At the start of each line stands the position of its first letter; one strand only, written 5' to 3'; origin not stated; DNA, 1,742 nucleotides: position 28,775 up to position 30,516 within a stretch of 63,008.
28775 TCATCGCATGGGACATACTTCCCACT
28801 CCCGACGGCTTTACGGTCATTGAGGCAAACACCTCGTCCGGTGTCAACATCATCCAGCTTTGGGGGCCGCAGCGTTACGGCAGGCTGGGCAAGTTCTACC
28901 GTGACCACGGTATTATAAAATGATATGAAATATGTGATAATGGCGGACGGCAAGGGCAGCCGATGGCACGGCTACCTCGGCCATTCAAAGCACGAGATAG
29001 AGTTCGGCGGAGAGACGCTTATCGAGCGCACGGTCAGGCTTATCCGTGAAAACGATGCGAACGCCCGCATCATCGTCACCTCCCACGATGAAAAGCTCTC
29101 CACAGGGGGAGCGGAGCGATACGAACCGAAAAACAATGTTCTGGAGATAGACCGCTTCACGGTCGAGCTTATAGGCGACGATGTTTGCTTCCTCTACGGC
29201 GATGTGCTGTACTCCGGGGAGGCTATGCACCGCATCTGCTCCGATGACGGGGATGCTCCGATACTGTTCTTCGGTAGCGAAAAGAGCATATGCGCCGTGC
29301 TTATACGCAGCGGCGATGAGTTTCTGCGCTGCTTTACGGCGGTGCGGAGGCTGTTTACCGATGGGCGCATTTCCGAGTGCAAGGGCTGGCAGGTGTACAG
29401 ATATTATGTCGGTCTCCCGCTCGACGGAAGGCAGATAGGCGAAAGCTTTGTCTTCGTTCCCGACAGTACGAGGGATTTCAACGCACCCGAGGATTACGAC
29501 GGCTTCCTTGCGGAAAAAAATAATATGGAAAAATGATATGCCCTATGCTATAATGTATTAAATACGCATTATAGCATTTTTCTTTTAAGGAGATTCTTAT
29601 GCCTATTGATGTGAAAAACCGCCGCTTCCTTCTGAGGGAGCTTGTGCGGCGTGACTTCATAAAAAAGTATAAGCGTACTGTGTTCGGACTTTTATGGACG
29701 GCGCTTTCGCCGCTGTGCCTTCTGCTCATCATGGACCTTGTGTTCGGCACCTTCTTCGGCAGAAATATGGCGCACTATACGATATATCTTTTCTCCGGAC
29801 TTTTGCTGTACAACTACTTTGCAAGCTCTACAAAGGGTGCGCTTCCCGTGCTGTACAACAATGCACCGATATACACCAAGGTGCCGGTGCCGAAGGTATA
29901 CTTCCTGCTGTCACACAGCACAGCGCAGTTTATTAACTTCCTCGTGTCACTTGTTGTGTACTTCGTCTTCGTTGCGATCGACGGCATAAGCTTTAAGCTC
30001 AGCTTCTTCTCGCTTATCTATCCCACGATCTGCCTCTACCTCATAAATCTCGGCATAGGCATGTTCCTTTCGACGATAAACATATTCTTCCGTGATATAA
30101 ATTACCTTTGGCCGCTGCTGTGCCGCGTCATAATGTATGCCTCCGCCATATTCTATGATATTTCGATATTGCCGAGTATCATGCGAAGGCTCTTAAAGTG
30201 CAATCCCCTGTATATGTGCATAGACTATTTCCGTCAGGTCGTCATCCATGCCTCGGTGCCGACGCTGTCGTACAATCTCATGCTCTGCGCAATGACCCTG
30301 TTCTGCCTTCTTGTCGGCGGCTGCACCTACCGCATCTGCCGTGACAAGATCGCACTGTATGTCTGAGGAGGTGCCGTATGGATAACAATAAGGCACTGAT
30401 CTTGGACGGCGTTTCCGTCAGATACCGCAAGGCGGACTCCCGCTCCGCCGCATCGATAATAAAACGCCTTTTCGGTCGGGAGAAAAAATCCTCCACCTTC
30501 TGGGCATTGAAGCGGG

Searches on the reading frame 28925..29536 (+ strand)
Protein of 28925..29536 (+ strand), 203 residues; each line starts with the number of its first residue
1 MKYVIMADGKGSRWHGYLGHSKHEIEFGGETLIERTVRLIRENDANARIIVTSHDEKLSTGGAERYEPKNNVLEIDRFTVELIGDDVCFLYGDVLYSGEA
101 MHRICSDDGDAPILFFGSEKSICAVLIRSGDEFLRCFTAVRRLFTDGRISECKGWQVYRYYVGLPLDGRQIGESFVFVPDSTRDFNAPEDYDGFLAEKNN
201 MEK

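Call 3: search_protein_families(library=pfam, proteins=[window:28925-29536:+], max_evalue=0.01)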
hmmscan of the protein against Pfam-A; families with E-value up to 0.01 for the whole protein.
window:28925-29536:+ (203 aa): 2 families
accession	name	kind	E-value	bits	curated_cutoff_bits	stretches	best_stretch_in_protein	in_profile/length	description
PF12804.13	NTP_transf_3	-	6e-06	27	27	1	4-59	2-53/160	MobA-like NTP transferase domain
PF01128.25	IspD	-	0.00084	19.6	27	1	3-58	3-56/221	2-C-methyl-D-erythritol 4-phosphate cytidylyltransferase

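Call 4: search_protein_families(library=ncbifam, proteins=[window:28925-29536:+], max_evalue=0.01)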
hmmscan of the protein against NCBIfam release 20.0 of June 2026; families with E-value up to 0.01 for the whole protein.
window:28925-29536:+ (203 aa): 3 families
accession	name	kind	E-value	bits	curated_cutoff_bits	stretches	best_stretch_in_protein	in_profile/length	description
NF041173.1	Sug_nt_acttase_Thmprot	equivalog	7.7e-06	25.1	600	1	1-111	1-123/405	bifunctional sugar-1-phosphate nucleotidylyltransferase/acetyltransferase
TIGR03310.1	matur_MocA_YgfJ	equivalog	8.7e-05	22.6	186.45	1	4-57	3-52/188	molybdenum cofactor cytidylyltransferase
TIGR03992.1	Arch_glmU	subfamily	0.0072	15.3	292.1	0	1-59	1-61/393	bifunctional sugar-1-phosphate nucleotidylyltransferase/acetyltransferase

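Call 36: find_homologous_proteins(query=window:28925-29536:+, max_evalue=0.001)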
Query window:28925-29536:+ (203 aa): 484 proteins with E <= 0.001 among 530 candidates; the best 120 are listed.
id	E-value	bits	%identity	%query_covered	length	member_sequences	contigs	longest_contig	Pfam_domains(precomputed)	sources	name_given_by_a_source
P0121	2.5e-133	460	99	100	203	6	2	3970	PF12804.14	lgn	-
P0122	2.1e-109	382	82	100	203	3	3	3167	-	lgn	-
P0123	2.1e-107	376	81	100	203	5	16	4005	-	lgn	-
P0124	3.0e-106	372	79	100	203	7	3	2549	-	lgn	-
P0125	4.3e-102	358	78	97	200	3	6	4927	-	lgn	-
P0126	6.0e-100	351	80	95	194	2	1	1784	-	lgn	-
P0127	4.5e-93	329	72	98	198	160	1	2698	-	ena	-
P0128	2.0e-91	323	73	98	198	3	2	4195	-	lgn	-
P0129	3.2e-86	306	67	98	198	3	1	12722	PF12804.14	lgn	-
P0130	3.6e-83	296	64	98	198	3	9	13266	-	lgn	-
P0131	1.9e-82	294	67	98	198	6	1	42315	-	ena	-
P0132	4.7e-82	293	63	98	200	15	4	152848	-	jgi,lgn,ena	jgi:hypothetical protein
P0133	1.0e-81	292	65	98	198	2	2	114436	-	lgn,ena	-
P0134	1.1e-81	292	65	98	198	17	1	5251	-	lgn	-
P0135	1.2e-81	291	64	98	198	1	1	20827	-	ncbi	ncbi:MAG: hypothetical protein ACI3VK_01710 [Oscillospiraceae bacterium]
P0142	1.2e-79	285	62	98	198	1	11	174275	-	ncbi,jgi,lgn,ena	-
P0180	9.4e-77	275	62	95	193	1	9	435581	-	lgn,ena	-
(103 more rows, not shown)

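Call 48: predict_structure(alignment_id=A2)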
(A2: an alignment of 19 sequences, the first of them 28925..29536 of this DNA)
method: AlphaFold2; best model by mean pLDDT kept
length: 203 residues; sequences in the alignment: 19
mean_pLDDT: 86.1   pTM: 0.85
mean pLDDT of the five models: 86.1, 85.3, 83.8, 83.2, 79.5
residues with pLDDT >= 90: 108; 70-90: 74; 50-70: 19; < 50: 2
segments of 3 or more residues with pLDDT < 50: none
pLDDT, mean of each block of 10 residues (from residue 1): 83 55 76 94 97 88 91 88 96 91 90 89 93 97 96 91 87 81 76 72 57
secondary structure, 60 per line:
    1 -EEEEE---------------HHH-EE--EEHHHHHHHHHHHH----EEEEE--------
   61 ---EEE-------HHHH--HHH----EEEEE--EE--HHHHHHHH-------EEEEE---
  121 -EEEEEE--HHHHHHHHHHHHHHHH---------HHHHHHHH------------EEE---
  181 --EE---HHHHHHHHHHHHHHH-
elements in order: E2-6 H32-43 E48-52 E64-66 H74-77 E87-91 H98-105 E113-117 E122-127 H130-145 H155-162 E175-177 H188-202

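Call 51: fold_search(model_id=the predicted structure, library=pdb)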
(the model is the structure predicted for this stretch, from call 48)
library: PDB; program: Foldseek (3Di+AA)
matches with E <= 10: 964; with E <= 0.001: 131
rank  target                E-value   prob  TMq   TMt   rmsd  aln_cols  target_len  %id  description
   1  2xme_E                1.1e-05  1.00  0.52  0.52   7.4       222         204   14  The X-ray structure of CTP:inositol-1-phosphate cytidylyltransferase from Archaeoglobus fulgidus (released 2011-05-04)
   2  6pd2_D                2.3e-05  1.00  0.62  0.23   4.8       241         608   11  PntC-AEPT: fusion protein of phosphonate-specific cytidylyltransferase and 2-aminoethylphosphonate (AEP) transaminase  (released 2019-08-07)
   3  6pd2_C                2.4e-05  1.00  0.62  0.23   7.3       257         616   12  PntC-AEPT: fusion protein of phosphonate-specific cytidylyltransferase and 2-aminoethylphosphonate (AEP) transaminase  (released 2019-08-07)
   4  4hoc_A                2.8e-05  1.00  0.58  0.44   5.3       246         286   16  Crystal structure of glucose 1-phosphate thymidylyltransferase from Aneurinibacillus thermoaerophilus complexed with U (released 2013-10-23)
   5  1h4d                  3.0e-05  1.00  0.55  0.59   5.1       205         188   14  Biochemical and Structural Analysis of the Molybdenum Cofactor Biosynthesis protein MobA (released 2003-05-08)
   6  4b4m_A                3.0e-05  1.00  0.58  0.43   5.5       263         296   16  Pseudomonas aeruginosa RmlA in complex with allosteric inhibitor (released 2012-10-31)
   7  6pd2_A                3.2e-05  1.00  0.64  0.24   5.7       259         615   12  PntC-AEPT: fusion protein of phosphonate-specific cytidylyltransferase and 2-aminoethylphosphonate (AEP) transaminase  (released 2019-08-07)
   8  6pd1_D                3.4e-05  1.00  0.63  0.24   4.7       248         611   10  PntC-AEPT: fusion protein of phosphonate-specific cytidylyltransferase and 2-aminoethylphosphonate (AEP) transaminase  (released 2019-08-07)
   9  1lvw_A                3.4e-05  1.00  0.58  0.43   6.0       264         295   14  Crystal structure of glucose-1-phosphate thymidylyltransferase, RmlA, complex with dTDP (released 2003-07-29)
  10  1h5r_B                3.6e-05  1.00  0.60  0.45   5.7       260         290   15  Thymidylyltransferase complexed with Thimidine and Glucose-1-phospate (released 2001-11-23)
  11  1lvw_B                3.6e-05  1.00  0.57  0.43   6.2       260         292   16  Crystal structure of glucose-1-phosphate thymidylyltransferase, RmlA, complex with dTDP (released 2003-07-29)
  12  4arw_A                4.4e-05  1.00  0.61  0.45   5.2       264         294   16  Pseudomonas aeruginosa RmlA in complex with allosteric inhibitor (released 2012-10-31)
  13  5hs2_A                4.4e-05  1.00  0.56  0.51   7.0       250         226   11  Crystal structure of IspD complexed with CTP and Mg2+ from Bacillus subtilis at 1.90 Angstroms resolution (released 2016-11-23)
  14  1hjj                  5.6e-05  1.00  0.57  0.61   4.9       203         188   17  Biochemical and Structural Analysis of the Molybdenum Cofactor Biosynthesis protein MobA (released 2003-05-09)
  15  2dpw                  5.6e-05  1.00  0.56  0.51   6.8       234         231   12  Hpothetical Transferase Structure from Thermus thermophilus (released 2007-05-22)
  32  2xme_F                1.2e-04  1.00  0.49  0.48   8.3       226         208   14  The X-ray structure of CTP:inositol-1-phosphate cytidylyltransferase from Archaeoglobus fulgidus (released 2011-05-04)
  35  2xme_C                1.3e-04  1.00  0.46  0.47   8.3       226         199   12  The X-ray structure of CTP:inositol-1-phosphate cytidylyltransferase from Archaeoglobus fulgidus (released 2011-05-04)
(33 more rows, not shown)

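Call 52: find_encoding_contigs(protein=P0180, flank=10000, max_places=1)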
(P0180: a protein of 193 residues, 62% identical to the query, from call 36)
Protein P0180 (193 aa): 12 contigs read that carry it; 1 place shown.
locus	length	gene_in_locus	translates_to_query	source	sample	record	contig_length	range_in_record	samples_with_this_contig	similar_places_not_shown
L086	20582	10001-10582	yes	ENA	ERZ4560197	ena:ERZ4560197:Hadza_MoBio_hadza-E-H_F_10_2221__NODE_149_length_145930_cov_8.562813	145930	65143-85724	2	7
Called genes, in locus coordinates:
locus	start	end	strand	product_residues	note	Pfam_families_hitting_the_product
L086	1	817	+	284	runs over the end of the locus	PF07883:Cupin_2, PF00165:HTH_AraC, PF12833:HTH_18, PF00165:HTH_AraC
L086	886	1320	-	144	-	PF03473:MOSC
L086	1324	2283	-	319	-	PF04055:Radical_SAM, PF06463:Mob_synth_C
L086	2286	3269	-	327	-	PF05222:AlaDh_PNT_N, PF02826:2-Hacid_dh_C (weak), PF01262:AlaDh_PNT_C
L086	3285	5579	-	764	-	PF14397:ATPgrasp_ST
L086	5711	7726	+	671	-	PF14397:ATPgrasp_ST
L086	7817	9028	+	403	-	PF04464:Glyphos_transf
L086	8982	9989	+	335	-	PF14397:ATPgrasp_ST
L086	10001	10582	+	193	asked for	-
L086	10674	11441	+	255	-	PF01061:ABC2_membrane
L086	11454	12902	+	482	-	PF00005:ABC_tran, PF13476:AAA_23 (faint)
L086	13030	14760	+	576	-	PF00501:AMP-binding, PF13193:AMP-binding_C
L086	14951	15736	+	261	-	PF00657:Lipase_GDSL (faint), PF13472:Lipase_GDSL_2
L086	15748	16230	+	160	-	PF14270:DUF4358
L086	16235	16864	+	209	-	PF13483:Lactamase_B_3, PF12706:Lactamase_B_2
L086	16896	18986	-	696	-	PF11775:CobT_C (faint)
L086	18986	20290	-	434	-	PF07728:AAA_5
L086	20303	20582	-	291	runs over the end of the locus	PF13306:LRR_5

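Call 53: find_encoding_contigs(protein=P0142, flank=10000, max_places=1)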
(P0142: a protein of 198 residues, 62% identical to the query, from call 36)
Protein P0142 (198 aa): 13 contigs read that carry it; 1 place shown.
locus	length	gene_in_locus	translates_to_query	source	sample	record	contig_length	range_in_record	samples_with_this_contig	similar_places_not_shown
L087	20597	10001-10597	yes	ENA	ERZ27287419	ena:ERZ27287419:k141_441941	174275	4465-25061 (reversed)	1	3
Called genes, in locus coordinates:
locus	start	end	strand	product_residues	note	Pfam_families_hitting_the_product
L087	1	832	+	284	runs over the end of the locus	PF07883:Cupin_2, PF00165:HTH_AraC, PF12833:HTH_18, PF00165:HTH_AraC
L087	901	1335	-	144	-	PF03473:MOSC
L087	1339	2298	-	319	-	PF04055:Radical_SAM, PF06463:Mob_synth_C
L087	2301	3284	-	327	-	PF05222:AlaDh_PNT_N, PF02826:2-Hacid_dh_C (weak), PF01262:AlaDh_PNT_C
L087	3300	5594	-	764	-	PF14397:ATPgrasp_ST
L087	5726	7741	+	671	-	PF14397:ATPgrasp_ST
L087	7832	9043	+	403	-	PF04464:Glyphos_transf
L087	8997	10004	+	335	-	PF14397:ATPgrasp_ST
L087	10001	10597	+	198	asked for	-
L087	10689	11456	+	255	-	PF01061:ABC2_membrane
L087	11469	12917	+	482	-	PF00005:ABC_tran, PF13476:AAA_23 (faint)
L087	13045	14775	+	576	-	PF00501:AMP-binding, PF13193:AMP-binding_C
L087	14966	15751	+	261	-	PF00657:Lipase_GDSL (faint), PF13472:Lipase_GDSL_2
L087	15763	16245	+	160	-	PF14270:DUF4358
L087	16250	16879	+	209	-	PF13483:Lactamase_B_3, PF12706:Lactamase_B_2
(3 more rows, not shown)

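Call 58: search_protein_families(library=pfam, proteins=[L086:3285-5579:-, L086:5711-7726:+, L086:2286-3269:-], max_evalue=0.001)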
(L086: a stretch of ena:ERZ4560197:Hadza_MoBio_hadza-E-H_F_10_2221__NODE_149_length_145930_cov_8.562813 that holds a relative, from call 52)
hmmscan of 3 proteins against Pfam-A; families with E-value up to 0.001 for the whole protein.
L086:3285-5579:- (764 aa): 2 families
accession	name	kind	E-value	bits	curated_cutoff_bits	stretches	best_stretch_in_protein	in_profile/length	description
PF14397.11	ATPgrasp_ST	-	1.1e-31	110.5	31.4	1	530-735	48-259/278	Sugar-transfer associated ATP-grasp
PF14398.11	ATPgrasp_YheCD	-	5e-05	23.1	26.8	0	528-601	34-107/255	YheC/D like ATP-grasp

L086:5711-7726:+ (671 aa): 1 family
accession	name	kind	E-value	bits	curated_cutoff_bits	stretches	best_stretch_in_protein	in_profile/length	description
PF14397.11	ATPgrasp_ST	-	4.1e-27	95.5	31.4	1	384-644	9-259/278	Sugar-transfer associated ATP-grasp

L086:2286-3269:- (327 aa): 3 families
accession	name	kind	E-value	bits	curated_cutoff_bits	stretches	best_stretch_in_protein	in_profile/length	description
PF01262.27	AlaDh_PNT_C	-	6.8e-27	94.7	23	1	185-312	83-213/214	Alanine dehydrogenase/PNT, C-terminal domain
PF05222.21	AlaDh_PNT_N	-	7.6e-16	59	30.4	1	11-120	7-119/136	Alanine dehydrogenase/PNT, N-terminal domain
PF02826.25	2-Hacid_dh_C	-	7.8e-06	25.8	25.1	1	121-231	7-127/178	D-isomer specific 2-hydroxyacid dehydrogenase, NAD binding domain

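Call 59: search_protein_families(library=ncbifam, proteins=[L086:2286-3269:-, L086:3285-5579:-, L086:5711-7726:+], max_evalue=0.001)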
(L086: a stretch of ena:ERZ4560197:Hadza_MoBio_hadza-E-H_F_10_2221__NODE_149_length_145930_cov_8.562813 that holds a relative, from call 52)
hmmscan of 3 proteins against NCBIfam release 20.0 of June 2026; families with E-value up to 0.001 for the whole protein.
L086:2286-3269:- (327 aa): 6 families
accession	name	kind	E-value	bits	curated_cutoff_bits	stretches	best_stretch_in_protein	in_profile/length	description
TIGR00518.1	alaDH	equivalog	2.5e-30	105.7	391.85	2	195-316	231-355/370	alanine dehydrogenase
NF006942.0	PRK09424.1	equivalog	3.7e-14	52.3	383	1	4-118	3-118/510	Re/Si-specific NAD(P)(+) transhydrogenase subunit alpha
TIGR00561.1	pntA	equivalog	1.2e-08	34.1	444.4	1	12-118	10-117/511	Re/Si-specific NAD(P)(+) transhydrogenase subunit alpha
NF006162.0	PRK08306.1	equivalog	8.3e-06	25.3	261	1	135-234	138-246/297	dipicolinate synthase subunit DpsA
TIGR02853.1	spore_dpaA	equivalog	1.3e-05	24.6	319.65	1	133-234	133-243/287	dipicolinic acid synthetase subunit A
NF000371.1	vanH_Agroup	exception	7.5e-05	22.1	700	1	145-237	140-236/322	VanH-A/VanH-Pt family D-lactate dehydrogenase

L086:3285-5579:- (764 aa): 1 family
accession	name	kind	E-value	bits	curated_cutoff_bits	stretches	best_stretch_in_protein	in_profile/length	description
TIGR02291.1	rimK_rel_E_lig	hypoth_equivalog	2.5e-07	30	314.2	1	546-734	80-272/317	alpha-L-glutamate ligase-like protein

L086:5711-7726:+ (671 aa): 1 family
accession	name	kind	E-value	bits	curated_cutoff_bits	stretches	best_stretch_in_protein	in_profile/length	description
TIGR02291.1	rimK_rel_E_lig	hypoth_equivalog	3e-09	36.3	314.2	1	503-642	139-271/317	alpha-L-glutamate ligase-like protein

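Call 78: search_solved_structures(query=A2, max_evalue=1)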
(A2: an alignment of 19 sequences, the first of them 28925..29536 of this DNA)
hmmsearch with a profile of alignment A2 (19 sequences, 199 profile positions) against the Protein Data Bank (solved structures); distinct sequences matched with E-value up to 1: 0.

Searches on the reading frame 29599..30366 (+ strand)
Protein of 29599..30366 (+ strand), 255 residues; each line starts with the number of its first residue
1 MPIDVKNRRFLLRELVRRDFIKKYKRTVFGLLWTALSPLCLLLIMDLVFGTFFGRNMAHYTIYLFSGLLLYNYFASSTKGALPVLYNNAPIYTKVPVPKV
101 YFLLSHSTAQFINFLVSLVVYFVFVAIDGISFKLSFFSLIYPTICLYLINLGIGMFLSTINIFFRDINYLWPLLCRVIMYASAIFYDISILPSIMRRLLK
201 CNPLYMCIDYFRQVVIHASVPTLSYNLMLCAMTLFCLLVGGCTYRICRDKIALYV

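Call 3: search_protein_families(library=pfam, proteins=[window:29599-30366:+], max_evalue=0.01)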
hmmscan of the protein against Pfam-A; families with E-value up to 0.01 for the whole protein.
window:29599-30366:+ (255 aa): 1 family
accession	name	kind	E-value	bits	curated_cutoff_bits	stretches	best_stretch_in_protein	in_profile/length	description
PF01061.29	ABC2_membrane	-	4.1e-13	49.8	26.9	1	13-214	4-209/211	ABC-2 type transporter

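Call 4: search_protein_families(library=ncbifam, proteins=[window:29599-30366:+], max_evalue=0.01)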
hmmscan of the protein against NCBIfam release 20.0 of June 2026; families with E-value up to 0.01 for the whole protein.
window:29599-30366:+ (255 aa): 3 families
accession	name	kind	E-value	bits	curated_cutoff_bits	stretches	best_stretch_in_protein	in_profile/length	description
NF050109.1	galactan_ABC_perm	equivalog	8.6e-19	68.1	380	1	9-255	21-272/272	galactan export ABC transporter permease subunit Wzm/RfbD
NF050053.1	CapPschTportKpsM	equivalog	2.9e-05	24.2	300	1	11-237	9-243/257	capsule polysaccharide transporter KpsM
TIGR01247.1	drrB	subfamily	0.00013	21.8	223.05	1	32-239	14-228/236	daunorubicin resistance ABC transporter membrane protein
